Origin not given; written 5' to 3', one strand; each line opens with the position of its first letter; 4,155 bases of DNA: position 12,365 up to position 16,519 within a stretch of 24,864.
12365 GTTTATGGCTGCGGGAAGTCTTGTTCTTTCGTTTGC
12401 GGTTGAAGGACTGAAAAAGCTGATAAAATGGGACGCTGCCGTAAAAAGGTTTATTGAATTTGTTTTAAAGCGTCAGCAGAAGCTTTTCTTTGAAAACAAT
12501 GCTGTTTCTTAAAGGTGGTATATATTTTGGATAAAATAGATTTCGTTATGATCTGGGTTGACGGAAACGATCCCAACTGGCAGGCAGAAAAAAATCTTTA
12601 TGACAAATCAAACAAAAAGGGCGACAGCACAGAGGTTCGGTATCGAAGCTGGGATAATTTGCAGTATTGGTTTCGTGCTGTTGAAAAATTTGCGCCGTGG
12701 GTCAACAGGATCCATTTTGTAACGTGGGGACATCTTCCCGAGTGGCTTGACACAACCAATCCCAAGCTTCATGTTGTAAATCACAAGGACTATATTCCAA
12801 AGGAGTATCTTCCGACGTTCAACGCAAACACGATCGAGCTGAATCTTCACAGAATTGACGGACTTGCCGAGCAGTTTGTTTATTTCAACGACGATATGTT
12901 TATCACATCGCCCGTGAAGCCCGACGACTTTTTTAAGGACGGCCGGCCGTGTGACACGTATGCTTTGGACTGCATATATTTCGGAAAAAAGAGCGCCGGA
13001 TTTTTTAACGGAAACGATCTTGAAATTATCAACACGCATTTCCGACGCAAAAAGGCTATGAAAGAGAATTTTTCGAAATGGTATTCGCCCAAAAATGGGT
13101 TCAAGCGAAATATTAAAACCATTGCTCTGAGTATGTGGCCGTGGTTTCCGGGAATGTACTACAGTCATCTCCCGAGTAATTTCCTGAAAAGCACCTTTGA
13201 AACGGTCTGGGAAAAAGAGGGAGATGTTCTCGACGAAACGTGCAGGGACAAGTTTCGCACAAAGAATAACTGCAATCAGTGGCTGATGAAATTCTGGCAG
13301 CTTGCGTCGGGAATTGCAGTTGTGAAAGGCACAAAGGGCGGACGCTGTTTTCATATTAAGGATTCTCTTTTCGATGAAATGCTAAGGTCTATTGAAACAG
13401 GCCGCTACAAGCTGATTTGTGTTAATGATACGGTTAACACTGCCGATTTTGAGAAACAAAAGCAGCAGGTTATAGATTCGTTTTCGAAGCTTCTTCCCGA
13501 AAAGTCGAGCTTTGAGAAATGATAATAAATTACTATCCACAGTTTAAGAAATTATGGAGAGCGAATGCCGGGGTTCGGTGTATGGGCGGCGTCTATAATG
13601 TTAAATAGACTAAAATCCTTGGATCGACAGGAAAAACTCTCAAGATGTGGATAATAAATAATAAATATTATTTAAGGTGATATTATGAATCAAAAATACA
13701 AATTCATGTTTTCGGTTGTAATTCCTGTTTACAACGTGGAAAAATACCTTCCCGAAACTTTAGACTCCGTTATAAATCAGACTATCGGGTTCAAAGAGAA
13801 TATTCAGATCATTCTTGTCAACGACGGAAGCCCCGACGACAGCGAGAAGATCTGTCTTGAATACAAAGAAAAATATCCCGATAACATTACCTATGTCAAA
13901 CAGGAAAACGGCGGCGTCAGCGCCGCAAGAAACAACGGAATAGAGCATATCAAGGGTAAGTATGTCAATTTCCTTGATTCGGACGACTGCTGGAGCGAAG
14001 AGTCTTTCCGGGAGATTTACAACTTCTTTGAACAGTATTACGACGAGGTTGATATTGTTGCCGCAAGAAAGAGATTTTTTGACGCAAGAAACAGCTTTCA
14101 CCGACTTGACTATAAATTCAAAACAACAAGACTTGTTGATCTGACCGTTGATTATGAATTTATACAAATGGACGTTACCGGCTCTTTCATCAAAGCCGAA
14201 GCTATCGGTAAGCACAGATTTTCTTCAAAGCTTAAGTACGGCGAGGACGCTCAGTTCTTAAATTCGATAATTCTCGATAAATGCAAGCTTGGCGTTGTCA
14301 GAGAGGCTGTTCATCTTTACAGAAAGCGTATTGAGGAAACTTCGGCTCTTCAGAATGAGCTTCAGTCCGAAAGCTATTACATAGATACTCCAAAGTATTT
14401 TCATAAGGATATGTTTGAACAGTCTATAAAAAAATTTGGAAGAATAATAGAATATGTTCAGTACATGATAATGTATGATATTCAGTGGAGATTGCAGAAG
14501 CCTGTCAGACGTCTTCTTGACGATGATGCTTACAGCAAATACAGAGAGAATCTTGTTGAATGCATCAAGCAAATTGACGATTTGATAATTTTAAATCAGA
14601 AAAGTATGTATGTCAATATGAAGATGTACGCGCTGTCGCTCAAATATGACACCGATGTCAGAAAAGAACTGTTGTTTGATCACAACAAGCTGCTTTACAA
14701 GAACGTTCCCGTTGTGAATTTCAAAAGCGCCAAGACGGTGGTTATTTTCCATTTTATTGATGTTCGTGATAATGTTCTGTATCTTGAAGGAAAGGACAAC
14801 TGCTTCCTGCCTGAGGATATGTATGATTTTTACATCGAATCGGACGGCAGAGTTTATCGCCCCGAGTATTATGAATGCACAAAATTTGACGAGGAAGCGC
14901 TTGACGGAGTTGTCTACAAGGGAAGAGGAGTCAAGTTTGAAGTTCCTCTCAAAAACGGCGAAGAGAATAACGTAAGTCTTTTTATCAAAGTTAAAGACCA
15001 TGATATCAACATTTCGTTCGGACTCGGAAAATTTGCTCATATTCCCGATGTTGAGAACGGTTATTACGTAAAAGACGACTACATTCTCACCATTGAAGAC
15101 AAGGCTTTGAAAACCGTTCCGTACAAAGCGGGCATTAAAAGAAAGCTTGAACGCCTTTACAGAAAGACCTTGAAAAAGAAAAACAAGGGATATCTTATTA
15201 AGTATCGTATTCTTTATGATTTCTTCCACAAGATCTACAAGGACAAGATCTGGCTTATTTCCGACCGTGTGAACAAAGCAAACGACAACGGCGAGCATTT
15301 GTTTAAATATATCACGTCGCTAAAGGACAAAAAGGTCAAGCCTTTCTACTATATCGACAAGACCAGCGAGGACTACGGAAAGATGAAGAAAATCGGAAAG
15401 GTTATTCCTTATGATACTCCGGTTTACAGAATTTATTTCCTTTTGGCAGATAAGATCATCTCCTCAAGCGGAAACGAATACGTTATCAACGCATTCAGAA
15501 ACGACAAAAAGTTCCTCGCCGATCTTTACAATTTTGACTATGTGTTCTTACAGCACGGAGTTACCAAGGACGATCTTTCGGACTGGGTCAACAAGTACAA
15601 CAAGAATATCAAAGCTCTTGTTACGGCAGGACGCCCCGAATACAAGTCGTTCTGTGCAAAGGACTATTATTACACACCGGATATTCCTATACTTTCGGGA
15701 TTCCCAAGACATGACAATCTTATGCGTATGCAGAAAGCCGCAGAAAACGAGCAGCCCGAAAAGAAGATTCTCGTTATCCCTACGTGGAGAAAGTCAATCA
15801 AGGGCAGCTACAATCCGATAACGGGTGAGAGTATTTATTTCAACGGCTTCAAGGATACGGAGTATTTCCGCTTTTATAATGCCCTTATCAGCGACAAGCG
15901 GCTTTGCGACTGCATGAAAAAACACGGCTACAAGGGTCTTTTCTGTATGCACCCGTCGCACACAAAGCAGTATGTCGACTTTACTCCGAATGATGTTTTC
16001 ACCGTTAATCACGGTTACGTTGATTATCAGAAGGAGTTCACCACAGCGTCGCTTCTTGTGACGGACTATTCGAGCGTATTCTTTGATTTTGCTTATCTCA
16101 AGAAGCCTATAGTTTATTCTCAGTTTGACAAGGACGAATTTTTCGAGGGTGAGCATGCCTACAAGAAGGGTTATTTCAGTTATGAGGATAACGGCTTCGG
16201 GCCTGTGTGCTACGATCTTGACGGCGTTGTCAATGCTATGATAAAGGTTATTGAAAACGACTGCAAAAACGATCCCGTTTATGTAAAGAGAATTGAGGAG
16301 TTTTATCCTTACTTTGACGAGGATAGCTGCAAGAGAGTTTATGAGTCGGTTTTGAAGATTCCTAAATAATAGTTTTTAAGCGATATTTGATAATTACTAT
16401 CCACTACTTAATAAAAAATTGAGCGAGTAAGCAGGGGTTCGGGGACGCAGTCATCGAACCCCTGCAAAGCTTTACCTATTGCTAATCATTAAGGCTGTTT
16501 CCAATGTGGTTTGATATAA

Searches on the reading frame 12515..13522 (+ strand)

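Call 20: search_protein_families(library=pfam, proteins=[window:12515-13522:+])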
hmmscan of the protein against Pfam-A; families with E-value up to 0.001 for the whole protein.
window:12515-13522:+ (335 aa): 3 families
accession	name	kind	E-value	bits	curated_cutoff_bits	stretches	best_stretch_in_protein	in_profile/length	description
PF11380.13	Stealth_CR2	-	4.2e-46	156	39.4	1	42-143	1-104/108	Stealth protein CR2, conserved region 2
PF17101.10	Stealth_CR1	-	6.6e-08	32.6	27.2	1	7-33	2-28/29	Stealth protein CR1, conserved region 1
PF17103.10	Stealth_CR4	-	3.8e-06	27.2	27.4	1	293-335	3-45/55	Stealth protein CR4, conserved region 4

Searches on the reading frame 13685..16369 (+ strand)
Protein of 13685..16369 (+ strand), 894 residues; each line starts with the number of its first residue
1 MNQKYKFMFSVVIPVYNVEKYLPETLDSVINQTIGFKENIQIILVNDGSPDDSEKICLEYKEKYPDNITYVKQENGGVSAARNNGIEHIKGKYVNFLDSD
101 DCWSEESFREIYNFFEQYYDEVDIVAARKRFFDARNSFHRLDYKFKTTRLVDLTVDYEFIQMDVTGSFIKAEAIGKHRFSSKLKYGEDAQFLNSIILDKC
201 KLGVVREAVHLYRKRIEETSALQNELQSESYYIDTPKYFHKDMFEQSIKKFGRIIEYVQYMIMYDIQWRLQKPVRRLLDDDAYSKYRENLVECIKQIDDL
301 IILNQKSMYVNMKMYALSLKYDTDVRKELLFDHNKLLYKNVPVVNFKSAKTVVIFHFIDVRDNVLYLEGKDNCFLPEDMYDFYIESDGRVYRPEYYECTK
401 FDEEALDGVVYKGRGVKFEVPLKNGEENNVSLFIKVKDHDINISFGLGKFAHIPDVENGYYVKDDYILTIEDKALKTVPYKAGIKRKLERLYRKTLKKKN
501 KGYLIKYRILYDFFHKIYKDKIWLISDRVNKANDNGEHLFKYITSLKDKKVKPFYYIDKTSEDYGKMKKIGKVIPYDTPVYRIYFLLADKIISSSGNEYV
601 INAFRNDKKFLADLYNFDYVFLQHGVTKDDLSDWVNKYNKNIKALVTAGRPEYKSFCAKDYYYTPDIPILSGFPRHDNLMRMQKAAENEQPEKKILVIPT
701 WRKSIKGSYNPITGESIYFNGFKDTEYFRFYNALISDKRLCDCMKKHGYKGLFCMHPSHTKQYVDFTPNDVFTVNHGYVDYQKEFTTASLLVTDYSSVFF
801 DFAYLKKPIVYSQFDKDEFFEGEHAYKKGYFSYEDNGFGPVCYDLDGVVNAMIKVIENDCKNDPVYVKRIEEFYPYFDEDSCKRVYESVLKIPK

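Call 20: search_protein_families(library=pfam, proteins=[window:13685-16369:+])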
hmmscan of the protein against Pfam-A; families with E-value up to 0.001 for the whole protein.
window:13685-16369:+ (894 aa): 4 families
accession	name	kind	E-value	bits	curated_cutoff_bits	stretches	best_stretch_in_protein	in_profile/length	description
PF04464.20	Glyphos_transf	-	2.1e-40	139.2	22.1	1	514-891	8-367/367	CDP-Glycerol:Poly(glycerophosphate) glycerophosphotransferase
PF00535.33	Glycos_transf_2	-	2.2e-35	122.5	23.3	1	10-143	1-131/168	Glycosyl transferase family 2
PF13641.12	Glyco_tranf_2_3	-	1.3e-15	58.5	27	1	9-164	3-149/230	Glycosyltransferase like family 2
PF10111.15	Glyco_tranf_2_2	-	5e-14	52.9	27.3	1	10-164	1-161/276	Glycosyltransferase like family 2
